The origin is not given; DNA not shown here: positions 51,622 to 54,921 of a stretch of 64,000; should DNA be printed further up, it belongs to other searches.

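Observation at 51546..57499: Self-contained TIR locus (TM-GNAT protein, free TIR, TIR-Ploop-HD giant, zinc ribbon): candidate undescribed immune or NAD-signalling system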

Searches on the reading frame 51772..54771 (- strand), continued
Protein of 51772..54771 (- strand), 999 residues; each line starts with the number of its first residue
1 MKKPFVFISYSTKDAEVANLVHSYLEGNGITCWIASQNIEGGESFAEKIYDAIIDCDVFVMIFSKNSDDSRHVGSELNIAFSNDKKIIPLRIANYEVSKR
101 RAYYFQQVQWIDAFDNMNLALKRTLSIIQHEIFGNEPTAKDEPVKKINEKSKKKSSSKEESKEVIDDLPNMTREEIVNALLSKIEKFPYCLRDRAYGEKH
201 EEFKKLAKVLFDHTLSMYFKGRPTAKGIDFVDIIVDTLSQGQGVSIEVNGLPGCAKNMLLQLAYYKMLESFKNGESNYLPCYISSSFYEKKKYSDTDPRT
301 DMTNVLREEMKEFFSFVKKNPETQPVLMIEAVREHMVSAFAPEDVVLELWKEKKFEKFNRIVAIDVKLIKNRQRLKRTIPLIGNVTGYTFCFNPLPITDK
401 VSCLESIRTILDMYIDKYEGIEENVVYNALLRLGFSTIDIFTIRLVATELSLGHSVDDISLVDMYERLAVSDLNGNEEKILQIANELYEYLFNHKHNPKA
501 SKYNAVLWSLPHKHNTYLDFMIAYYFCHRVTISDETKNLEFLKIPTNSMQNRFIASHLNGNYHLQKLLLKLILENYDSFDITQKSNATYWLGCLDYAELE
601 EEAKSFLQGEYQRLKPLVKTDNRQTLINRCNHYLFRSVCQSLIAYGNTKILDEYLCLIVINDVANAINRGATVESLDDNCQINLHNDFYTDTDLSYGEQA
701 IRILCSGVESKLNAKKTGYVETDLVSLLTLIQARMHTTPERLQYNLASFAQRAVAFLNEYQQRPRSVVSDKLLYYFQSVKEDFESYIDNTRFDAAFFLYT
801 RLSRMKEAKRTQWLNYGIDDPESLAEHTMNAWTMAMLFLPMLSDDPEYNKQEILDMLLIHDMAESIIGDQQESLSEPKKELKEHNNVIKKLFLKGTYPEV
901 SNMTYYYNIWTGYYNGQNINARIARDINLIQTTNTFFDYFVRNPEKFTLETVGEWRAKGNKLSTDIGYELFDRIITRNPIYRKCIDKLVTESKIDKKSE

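Call 26: find_encoding_contigs(protein=P0001, flank=10000, max_places=3)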
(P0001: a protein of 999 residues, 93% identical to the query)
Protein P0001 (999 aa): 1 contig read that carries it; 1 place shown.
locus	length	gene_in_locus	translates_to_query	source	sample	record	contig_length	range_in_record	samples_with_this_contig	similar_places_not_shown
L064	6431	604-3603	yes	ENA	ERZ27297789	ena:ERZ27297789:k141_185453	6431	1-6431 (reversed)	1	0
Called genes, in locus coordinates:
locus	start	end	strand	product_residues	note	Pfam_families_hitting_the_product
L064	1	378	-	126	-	?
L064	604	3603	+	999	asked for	PF13676:TIR_2, PF13023:HD_3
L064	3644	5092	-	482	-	-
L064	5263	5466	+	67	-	-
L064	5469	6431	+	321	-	?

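Call 28: search_protein_families(library=pfam, proteins=[L038:8008-9426:+, L005:296-3577:+, L005:3570-4709:+, L005:4816-6144:+, L005:6157-7923:+, L064:3644-5092:-], max_evalue=0.1)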
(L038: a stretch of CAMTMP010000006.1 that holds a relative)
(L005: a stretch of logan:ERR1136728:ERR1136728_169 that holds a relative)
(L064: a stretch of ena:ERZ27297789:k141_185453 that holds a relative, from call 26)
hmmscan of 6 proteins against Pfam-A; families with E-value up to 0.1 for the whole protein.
L038:8008-9426:+ (472 aa): 1 family
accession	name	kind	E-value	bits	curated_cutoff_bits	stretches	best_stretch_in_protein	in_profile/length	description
PF22592.2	FCaBP_EF-hand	-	0.0045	17.7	27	1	334-372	30-68/93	FCaBP EF-hand domain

L005:296-3577:+ (1093 aa): 1 family
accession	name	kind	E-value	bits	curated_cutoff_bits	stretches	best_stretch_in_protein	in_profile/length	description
PF07957.16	DUF3294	-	0.038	14.2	20.6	0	438-508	135-204/213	Protein of unknown function (DUF3294)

L005:3570-4709:+ (379 aa): 5 families
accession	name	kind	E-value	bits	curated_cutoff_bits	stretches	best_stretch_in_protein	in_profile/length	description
PF19527.4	DUF6055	-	0.0021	17.5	27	1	260-321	115-175/417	Family of unknown function (DUF6055)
PF13699.11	eCIS_core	-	0.0052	17.4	22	0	276-288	63-75/79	eCIS core domain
PF04450.18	BSP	-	0.02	15.1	23.8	1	277-319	105-137/207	Peptidase of plants and bacteria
PF20573.4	DUF6782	-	0.022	14.4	27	1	262-293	78-109/241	Putative metallopeptidase family (DUF6782)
PF19133.5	DUF5816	-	0.033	14.9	26.9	1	145-191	16-61/72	Family of unknown function (DUF5816)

L005:4816-6144:+ (442 aa): 1 family
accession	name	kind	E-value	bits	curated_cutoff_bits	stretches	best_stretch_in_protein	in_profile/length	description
PF01841.26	Transglut_core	-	2e-06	28.4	23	1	215-311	11-108/108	Transglutaminase-like superfamily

L005:6157-7923:+ (588 aa): 1 family
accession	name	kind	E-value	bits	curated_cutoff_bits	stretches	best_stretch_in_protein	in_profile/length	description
PF02026.21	RyR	-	3e-06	27.8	27.4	1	544-586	29-71/91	RyR domain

L064:3644-5092:- (482 aa): 2 families
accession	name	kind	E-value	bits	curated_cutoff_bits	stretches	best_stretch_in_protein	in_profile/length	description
PF21878.2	STIV_turret_1st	-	0.055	14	27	0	183-256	36-110/134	C381 turret protein 1st galactose-binding domain-like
PF18705.7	DUF5643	-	0.057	13.8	34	0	439-477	47-84/115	Family of unknown function (DUF5643)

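Call 32: search_solved_structures(query=A2, max_evalue=1, show_alignments=2)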
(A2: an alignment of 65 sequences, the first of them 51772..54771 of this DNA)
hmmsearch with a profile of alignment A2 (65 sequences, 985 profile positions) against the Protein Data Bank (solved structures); distinct sequences matched with E-value up to 1: 24.
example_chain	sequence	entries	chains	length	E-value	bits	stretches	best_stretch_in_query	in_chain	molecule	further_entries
4dmb_A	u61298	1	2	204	1.7e-14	56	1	795-929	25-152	HD domain-containing protein 2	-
4l1j_A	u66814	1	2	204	4.3e-14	54.6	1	795-925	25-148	HD domain-containing protein 2 | HD domain-containing protein 2 (Phosphorylate)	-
4l7e_A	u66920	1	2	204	1.7e-13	52.6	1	795-929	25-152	HD domain-containing protein 2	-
4l7w_A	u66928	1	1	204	1.3e-12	49.8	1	795-929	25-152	HD domain-containing protein 2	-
5yox_A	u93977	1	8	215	2e-12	49.1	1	791-974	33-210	HD domain-containing protein YGL101W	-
2cqz_A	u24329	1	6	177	6.7e-11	44.1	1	795-933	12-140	177aa long hypothetical protein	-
1xx7_A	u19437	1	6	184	1e-07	33.6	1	796-883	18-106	oxetanocin-like protein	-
3kh1_A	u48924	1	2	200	5.9e-07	31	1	811-929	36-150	Predicted metal-dependent phosphohydrolase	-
9mud_K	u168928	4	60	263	6.5e-07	30.9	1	4-102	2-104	Cat1 (CRISPR associated TIR 1) pentagonal filament | Cat1 (CRISPR associated TIR 1) pentagonal filament assembly | Cat1 (CRISPR-associated TIR 1)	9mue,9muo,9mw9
4om7_A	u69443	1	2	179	8.3e-06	27.2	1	6-82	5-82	Toll-like receptor 6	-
6wt6_A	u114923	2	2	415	6.2e-05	24.3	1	6-84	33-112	Metazoan TIR-STING fusion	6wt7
4w8h_A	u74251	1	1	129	0.00018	22.8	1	4-111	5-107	Toll-receptor-related 2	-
4w8g_A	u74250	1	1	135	0.0002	22.7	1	4-111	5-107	Toll-receptor-related 2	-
1fyv_A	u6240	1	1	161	0.00073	20.8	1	6-82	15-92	TOLL-LIKE RECEPTOR 1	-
7nuw_A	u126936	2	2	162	0.00074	20.8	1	6-82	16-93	Toll-like receptor 1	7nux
6zpa_A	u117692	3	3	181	0.011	16.9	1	789-870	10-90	DatZ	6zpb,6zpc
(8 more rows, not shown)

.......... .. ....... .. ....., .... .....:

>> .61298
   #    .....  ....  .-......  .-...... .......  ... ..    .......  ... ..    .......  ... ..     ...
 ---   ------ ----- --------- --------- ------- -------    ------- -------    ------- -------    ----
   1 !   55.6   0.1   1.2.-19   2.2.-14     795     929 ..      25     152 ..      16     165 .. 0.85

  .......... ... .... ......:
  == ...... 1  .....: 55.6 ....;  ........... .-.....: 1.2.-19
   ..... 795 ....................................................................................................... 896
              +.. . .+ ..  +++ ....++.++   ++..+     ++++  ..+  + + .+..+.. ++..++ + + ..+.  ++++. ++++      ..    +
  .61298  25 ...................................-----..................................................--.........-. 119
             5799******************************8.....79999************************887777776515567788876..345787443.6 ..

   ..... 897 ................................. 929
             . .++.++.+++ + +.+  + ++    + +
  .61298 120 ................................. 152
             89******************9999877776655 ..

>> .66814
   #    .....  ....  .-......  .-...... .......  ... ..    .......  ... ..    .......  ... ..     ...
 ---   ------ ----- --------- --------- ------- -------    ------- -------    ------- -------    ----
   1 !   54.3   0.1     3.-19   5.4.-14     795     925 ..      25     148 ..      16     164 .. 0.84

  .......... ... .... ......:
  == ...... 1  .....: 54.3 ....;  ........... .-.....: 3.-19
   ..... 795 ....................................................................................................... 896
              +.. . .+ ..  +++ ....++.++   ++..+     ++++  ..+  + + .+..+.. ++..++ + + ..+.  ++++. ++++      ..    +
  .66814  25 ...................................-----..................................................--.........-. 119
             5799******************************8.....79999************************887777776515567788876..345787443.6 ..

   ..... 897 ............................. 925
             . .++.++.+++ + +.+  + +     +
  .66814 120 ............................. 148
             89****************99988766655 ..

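Call 48: search_protein_families(library=phrogs, proteins=[window:51772-54771:-], max_evalue=0.01)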
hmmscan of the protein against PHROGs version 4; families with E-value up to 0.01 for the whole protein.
window:51772-54771:- (999 aa): 2 families
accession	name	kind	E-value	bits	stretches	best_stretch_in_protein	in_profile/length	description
phrog_7076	-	DNA, RNA and nucleotide metabolism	3.4e-06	27.9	1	813-886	18-96/188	dATP triphosphohydrolase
phrog_6988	-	unknown function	0.009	16.9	1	31-115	44-124/135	-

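Call 54: predict_structure(alignment_id=A2)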
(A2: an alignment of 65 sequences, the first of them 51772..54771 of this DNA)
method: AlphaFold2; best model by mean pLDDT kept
length: 999 residues; sequences in the alignment: 65
mean_pLDDT: 85.6   pTM: 0.75
mean pLDDT of the five models: 85.6, 84.9, 84.8, 84.2, 83.4
residues with pLDDT >= 90: 482; 70-90: 424; 50-70: 57; < 50: 36
segments of 3 or more residues with pLDDT < 50: 136-165, 683-685
pLDDT, mean of each block of 10 residues (from residue 1): 85 83 84 75 70 90 87 88 89 81 75 84 87 57 32 32 56 92 88 90 94 87 74 90 87 93 95 92 90 86 92 91 91 87 90 82 87 80 75 84 95 92 94 88 94 87 89 84 89 78 76 90 93 87 84 90 95 94 93 93 97 94 90 95 92 94 92 72 55 76 85 76 94 86 83 94 83 95 93 90 90 87 93 96 92 95 81 60 89 90 93 92 95 94 89 91 94 94 90 66
secondary structure, 60 per line:
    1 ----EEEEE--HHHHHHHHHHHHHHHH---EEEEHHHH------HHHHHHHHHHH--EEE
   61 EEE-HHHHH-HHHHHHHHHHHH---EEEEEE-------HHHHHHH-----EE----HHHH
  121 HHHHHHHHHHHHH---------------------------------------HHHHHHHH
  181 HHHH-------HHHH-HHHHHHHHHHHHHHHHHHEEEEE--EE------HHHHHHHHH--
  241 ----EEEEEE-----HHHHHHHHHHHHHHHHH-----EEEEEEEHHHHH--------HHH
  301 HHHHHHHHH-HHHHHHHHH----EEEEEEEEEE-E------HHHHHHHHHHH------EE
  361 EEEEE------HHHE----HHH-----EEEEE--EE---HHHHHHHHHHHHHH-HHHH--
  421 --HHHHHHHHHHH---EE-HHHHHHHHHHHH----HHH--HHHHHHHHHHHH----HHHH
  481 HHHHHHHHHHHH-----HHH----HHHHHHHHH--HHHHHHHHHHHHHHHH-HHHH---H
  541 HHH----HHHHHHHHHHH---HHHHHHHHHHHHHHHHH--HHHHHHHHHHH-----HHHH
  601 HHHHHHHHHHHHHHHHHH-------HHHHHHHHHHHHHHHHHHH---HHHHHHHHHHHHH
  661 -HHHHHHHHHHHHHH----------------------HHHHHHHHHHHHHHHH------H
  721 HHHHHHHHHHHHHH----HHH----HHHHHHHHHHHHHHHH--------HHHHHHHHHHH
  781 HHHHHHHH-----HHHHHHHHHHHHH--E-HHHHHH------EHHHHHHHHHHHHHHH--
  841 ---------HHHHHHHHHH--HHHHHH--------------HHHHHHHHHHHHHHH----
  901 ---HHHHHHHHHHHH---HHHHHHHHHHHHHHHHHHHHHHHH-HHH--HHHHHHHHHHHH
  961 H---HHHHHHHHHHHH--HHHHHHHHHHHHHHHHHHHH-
elements in order (helices of 4 or more, strands of 3 or more residues): E5-9 H12-27 E31-34 H35-38 H45-55 E58-63 H65-69 H71-82 E86-91 H99-105 H117-133 H173-184 H192-195 H197-214 E215-219 H230-238 E245-250 H256-272 E278-284 H285-289 H298-309 H311-319 E324-333 H342-352 E359-365 E388-392 H400-413 H415-418 H423-433 H440-451 H461-472 H477-492 H505-513 H516-531 H533-536 H540-543 H548-558 H562-578 H581-591 H597-618 H626-644 H648-660 H662-675 H698-713 H720-734 H746-761 H770-788 H794-806 H811-816 H824-838 H850-859 H862-867 H882-896 H904-915 H919-942 H949-961 H965-976 H979-998
